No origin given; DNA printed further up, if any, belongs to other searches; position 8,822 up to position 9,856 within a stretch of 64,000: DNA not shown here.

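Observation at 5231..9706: Candidate undescribed CMP-ulosonic-acid pathway built on a class II HpcH/HpaI aldolase, with two KdsB paralogues, a cyclase-fold protein, a HAD phosphatase and an SDR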

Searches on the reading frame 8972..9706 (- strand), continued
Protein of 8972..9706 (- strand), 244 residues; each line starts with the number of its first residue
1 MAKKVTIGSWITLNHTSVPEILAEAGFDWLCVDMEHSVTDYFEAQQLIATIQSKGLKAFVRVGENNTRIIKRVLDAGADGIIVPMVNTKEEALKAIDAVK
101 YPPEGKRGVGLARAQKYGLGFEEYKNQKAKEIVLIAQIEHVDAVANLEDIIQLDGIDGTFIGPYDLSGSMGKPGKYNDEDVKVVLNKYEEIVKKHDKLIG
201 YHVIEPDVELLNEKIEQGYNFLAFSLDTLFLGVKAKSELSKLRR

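Call 56: search_protein_families(library=pfam, proteins=[L007:11555-13315:+, L031:12411-14183:+, L049:11511-13289:+, L009:10741-11403:+, L009:13222-14307:+, L030:14164-14616:+, L001:17096-18781:+, L021:6616-8262:+], max_evalue=0.001)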
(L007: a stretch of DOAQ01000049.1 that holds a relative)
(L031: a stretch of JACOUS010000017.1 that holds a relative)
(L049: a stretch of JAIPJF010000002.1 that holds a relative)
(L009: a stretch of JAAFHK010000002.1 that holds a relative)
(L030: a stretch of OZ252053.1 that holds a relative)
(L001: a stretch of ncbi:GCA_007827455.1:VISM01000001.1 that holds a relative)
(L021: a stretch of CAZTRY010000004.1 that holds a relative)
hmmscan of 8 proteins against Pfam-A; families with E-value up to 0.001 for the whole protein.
L007:11555-13315:+ (586 aa): 3 families
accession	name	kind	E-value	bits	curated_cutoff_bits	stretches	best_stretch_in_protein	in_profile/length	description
PF02826.25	2-Hacid_dh_C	-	8e-48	162.6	25.1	1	373-544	2-178/178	D-isomer specific 2-hydroxyacid dehydrogenase, NAD binding domain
PF00389.36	2-Hacid_dh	-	3.7e-24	85.4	24.6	1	287-575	20-133/134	D-isomer specific 2-hydroxyacid dehydrogenase, catalytic domain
PF03807.23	F420_oxidored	-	0.00045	21.2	21.6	0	407-470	2-70/94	NADP oxidoreductase coenzyme F420-dependent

L031:12411-14183:+ (590 aa): 4 families
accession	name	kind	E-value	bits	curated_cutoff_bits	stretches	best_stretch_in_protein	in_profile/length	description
PF02826.25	2-Hacid_dh_C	-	2.8e-49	167.3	25.1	1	377-548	2-178/178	D-isomer specific 2-hydroxyacid dehydrogenase, NAD binding domain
PF00389.36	2-Hacid_dh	-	1.5e-23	83.4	24.6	1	297-577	26-131/134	D-isomer specific 2-hydroxyacid dehydrogenase, catalytic domain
PF02348.25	CTP_transf_3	-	4e-05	23.9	22.6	1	25-159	20-148/217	Cytidylyltransferase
PF03807.23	F420_oxidored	-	0.00048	21.1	21.6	0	410-476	1-72/94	NADP oxidoreductase coenzyme F420-dependent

L049:11511-13289:+ (592 aa): 3 families
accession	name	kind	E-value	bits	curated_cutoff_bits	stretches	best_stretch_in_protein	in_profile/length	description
PF02826.25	2-Hacid_dh_C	-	1.2e-54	184.8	25.1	1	377-549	1-178/178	D-isomer specific 2-hydroxyacid dehydrogenase, NAD binding domain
PF00389.36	2-Hacid_dh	-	5.8e-25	88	24.6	1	278-580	7-133/134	D-isomer specific 2-hydroxyacid dehydrogenase, catalytic domain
PF02348.25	CTP_transf_3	-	0.00018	21.9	22.6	1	33-142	20-125/217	Cytidylyltransferase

L009:10741-11403:+ (220 aa): 1 family
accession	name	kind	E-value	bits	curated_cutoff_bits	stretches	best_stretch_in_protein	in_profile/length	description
PF05685.18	Uma2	-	7.6e-16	58.5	27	1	73-206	27-164/172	Putative restriction endonuclease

L009:13222-14307:+ (361 aa): 1 family
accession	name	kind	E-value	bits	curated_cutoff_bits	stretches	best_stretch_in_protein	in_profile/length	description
PF13472.12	Lipase_GDSL_2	-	0.00021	22.3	32.9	0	302-350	128-178/178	GDSL-like Lipase/Acylhydrolase family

L030:14164-14616:+ (150 aa): 1 family
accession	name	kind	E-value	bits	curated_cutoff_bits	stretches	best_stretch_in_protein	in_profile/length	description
PF01182.26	Glucosamine_iso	-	8.1e-08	32.8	27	1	24-82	13-75/225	Glucosamine-6-phosphate isomerases/6-phosphogluconolactonase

L001:17096-18781:+ (561 aa): 0 families

L021:6616-8262:+ (548 aa): 0 families

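Call 58: search_protein_families(library=pfam, proteins=[L036:3082-4626:+, L036:1070-2977:+, L036:5985-7895:+, L036:7922-9175:+, L036:4628-5362:+, L036:5340-5963:+], max_evalue=0.001)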
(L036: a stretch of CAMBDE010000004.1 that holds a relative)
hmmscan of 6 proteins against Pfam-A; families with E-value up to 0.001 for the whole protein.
L036:3082-4626:+ (514 aa): 1 family
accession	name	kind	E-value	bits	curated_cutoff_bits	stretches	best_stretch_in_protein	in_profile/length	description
PF00682.25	HMGL-like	-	3.5e-24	86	29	1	154-251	155-253/260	HMGL-like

L036:1070-2977:+ (635 aa): 0 families

L036:5985-7895:+ (636 aa): 0 families

L036:7922-9175:+ (417 aa): 1 family
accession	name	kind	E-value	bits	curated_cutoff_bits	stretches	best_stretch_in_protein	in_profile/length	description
PF11408.13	Helicase_Sgs1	-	0.00057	20.3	22.2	0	368-394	48-74/80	Sgs1 RecQ helicase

L036:4628-5362:+ (244 aa): 2 families
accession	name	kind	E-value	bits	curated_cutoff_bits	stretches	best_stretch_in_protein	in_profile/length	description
PF02348.25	CTP_transf_3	-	4.1e-43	148.1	22.6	1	6-208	3-212/217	Cytidylyltransferase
PF12804.13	NTP_transf_3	-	1e-07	32.7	27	1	13-121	9-118/160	MobA-like NTP transferase domain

L036:5340-5963:+ (207 aa): 3 families
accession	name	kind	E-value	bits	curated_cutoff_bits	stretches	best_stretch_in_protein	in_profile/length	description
PF13419.12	HAD_2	-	1e-13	52.3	23.8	1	12-190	1-176/178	Haloacid dehalogenase-like hydrolase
PF00702.32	Hydrolase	-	8.8e-12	46.2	26.4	1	9-183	1-188/191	haloacid dehalogenase-like hydrolase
PF12710.13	HAD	-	0.00012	23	27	1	12-183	1-189/189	haloacid dehalogenase-like hydrolase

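Call 60: search_dna_similar(query=window:8972-9706:-, collection=plasmids, mode=protein, max_rows=15)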
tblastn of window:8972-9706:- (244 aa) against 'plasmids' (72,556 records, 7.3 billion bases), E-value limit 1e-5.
Records with a match: 904; places in all: 1227; records where one place covers at least 80% of the query: 712.
Best place of each record, by identity: <60% 904.
By first word of the organism name: Rhizobium 223; Ralstonia 137; Agrobacterium 61; Sinorhizobium 33; Streptomyces 23; Sulfitobacter 21; Deinococcus 20; Paracoccus 20; Shinella 18; Rhodococcus 17; and 113 more.
By predicted mobility (MOB-suite, as given by PLSDB): non-mobilizable 539; conjugative 183; mobilizable 182.
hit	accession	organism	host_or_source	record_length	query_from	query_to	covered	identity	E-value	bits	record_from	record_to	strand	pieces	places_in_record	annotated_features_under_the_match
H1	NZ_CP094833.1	Acuticoccus sp. I52.16.1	pure culture,seawater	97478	2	231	94%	47.8%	6e-64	222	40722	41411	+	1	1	aldolase/citrate lyase family protein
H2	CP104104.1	Phaeobacter sp. G2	cell culture,Emiliania huxleyi RCC1216 ...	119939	2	242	99%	37.8%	1e-34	137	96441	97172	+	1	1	DUF2218 domain-containing protein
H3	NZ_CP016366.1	Phaeobacter porticola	cell culture,barnacle at wood pile-on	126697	4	230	93%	39.4%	1e-37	146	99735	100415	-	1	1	HpcH/HpaI aldolase/citrate lyase family protein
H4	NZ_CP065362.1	Ruegeria sp. SCSIO 43209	Galaxea fascicularis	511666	2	244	100%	36.5%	7e-38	147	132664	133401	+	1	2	DUF2218 domain-containing protein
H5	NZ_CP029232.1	Sinorhizobium fredii CCBAU 45436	Glycine max,cell culture,plant root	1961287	2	244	100%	36.5%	7e-30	124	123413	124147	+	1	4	record has no annotation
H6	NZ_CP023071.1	Sinorhizobium fredii CCBAU 83666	G.max,nodule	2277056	2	244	100%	36.5%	7e-30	124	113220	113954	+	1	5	record has no annotation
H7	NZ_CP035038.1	Sinorhizobium fredii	single cell,soil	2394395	2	244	100%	36.5%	7e-30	124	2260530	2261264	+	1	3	none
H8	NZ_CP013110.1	Sinorhizobium americanum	Vachellia farnesiana,cell culture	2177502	2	244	100%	36.5%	2e-29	123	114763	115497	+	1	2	record has no annotation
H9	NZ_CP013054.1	Sinorhizobium americanum CCGM7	Phaseolus vulgaris,root nodules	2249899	2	244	100%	36.5%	2e-29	122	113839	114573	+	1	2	none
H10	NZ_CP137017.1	Sinorhizobium fredii GR64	Phaseolus vulgaris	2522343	2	244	100%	36.5%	3e-27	116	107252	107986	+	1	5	record has no annotation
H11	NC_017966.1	Tistrella mobilis KA081020-065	-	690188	2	243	99%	36.6%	4e-36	142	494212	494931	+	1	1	HpcH/HpaI aldolase/citrate lyase family protein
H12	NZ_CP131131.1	Shinella zoogloeoides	isolate,Activated charcoal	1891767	4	243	98%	36.9%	2e-36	143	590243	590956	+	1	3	none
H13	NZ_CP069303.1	Shinella sp. PSBB067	monoisolate,Minnesota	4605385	4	243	98%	36.9%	2e-36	143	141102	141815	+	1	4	none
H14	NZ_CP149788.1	Haloterrigena sp. KLK7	cell culture,salt lake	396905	8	242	96%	37.4%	2e-42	160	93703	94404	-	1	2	aldolase/citrate lyase family protein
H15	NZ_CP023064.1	Sinorhizobium sp. CCBAU 05631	G.max,nodule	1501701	2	244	100%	36.1%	1e-29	123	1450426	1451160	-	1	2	record has no annotation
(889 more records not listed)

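Call 61: search_dna_similar(query=window:8972-9706:-, collection=phages, mode=protein, max_rows=10)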
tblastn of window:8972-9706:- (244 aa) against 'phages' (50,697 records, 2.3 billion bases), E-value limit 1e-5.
Records with a match: 2; places in all: 2; records where one place covers at least 80% of the query: 0.
Best place of each record, by identity: <60% 2.
By first word of the organism name: Staphylococcus 2.
By host as written in the record: Staphylococcus aureus 2.
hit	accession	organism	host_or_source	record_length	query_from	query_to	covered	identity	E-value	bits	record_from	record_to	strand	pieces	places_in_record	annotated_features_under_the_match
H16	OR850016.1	Staphylococcus phage SA 1298 Kay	Staphylococcus aureus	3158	20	197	73%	33.0%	4e-19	91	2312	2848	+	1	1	record has no annotation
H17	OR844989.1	Staphylococcus phage SA 1306 Kay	Staphylococcus aureus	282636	20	197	73%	33.0%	5e-19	91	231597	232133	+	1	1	record has no annotation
